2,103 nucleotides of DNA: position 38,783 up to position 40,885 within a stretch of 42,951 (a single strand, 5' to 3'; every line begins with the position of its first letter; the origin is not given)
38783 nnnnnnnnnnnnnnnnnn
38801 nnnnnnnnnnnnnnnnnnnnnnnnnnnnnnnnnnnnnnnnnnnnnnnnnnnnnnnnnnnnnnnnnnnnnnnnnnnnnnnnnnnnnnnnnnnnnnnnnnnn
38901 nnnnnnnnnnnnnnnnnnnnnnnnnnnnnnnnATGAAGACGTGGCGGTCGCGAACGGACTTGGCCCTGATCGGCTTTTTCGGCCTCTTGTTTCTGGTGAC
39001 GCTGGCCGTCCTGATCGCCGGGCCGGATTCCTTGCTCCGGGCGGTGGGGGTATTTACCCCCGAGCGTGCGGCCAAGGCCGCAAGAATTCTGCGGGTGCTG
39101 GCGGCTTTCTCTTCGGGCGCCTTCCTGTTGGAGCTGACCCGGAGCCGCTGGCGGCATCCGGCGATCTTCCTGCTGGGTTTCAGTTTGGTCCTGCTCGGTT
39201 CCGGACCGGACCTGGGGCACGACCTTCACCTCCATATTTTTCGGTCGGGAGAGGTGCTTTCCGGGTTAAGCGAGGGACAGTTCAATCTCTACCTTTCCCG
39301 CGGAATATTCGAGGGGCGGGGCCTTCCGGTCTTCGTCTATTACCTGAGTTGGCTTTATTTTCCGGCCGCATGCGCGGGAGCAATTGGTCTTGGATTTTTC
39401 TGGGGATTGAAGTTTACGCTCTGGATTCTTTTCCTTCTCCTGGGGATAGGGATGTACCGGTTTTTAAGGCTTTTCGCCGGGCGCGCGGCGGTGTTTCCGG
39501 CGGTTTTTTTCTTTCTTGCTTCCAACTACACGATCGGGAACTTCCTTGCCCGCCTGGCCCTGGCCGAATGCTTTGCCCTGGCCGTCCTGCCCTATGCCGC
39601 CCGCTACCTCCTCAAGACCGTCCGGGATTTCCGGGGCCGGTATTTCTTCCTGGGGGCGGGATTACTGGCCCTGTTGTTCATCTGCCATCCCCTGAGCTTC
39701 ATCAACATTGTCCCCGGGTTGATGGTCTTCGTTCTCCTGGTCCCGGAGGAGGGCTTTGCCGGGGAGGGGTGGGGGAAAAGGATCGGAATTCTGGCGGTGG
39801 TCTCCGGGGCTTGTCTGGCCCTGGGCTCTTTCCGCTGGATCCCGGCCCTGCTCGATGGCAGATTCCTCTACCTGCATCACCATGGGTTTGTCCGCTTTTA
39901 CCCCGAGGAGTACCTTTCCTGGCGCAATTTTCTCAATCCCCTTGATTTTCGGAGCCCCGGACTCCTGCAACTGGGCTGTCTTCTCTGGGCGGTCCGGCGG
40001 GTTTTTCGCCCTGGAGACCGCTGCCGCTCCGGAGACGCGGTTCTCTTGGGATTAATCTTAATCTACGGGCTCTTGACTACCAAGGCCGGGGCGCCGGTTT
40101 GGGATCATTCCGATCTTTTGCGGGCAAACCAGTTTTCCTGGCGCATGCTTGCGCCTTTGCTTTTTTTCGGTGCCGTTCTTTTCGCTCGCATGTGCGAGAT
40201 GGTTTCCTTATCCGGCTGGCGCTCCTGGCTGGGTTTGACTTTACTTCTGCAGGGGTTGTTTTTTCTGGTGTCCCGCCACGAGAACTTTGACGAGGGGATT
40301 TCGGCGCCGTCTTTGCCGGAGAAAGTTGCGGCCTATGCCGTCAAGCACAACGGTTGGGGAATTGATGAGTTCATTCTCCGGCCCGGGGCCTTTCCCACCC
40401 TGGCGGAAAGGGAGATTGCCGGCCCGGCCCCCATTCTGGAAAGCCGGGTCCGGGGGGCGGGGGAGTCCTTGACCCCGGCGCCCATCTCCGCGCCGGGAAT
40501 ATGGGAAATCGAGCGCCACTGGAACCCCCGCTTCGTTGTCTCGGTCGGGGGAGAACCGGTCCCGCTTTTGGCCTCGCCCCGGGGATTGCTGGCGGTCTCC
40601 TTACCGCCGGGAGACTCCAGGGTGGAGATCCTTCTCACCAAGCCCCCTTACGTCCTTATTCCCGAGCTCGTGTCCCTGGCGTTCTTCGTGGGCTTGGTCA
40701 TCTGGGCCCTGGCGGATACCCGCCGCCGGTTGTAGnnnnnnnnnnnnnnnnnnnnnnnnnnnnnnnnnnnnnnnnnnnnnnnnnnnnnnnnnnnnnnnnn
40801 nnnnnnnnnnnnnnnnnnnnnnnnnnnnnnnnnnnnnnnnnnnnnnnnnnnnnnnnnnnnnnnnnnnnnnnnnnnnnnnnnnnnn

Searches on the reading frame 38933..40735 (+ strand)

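Call 16: search_protein_families(library=ncbifam, proteins=[window:38933-40735:+], max_evalue=0.001)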
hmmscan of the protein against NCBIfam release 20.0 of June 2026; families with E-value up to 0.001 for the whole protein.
window:38933-40735:+ (600 aa): 0 families

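Call 78: search_protein_families(library=pfam, proteins=[window:38933-40735:+], max_evalue=1)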
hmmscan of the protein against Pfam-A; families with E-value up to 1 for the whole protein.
window:38933-40735:+ (600 aa): 1 family
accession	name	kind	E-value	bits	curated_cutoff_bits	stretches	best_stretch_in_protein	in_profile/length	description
PF10131.15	PTPS_related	-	0.044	12.7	26.4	1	136-337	3-199/621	6-pyruvoyl-tetrahydropterin synthase related domain; membrane protein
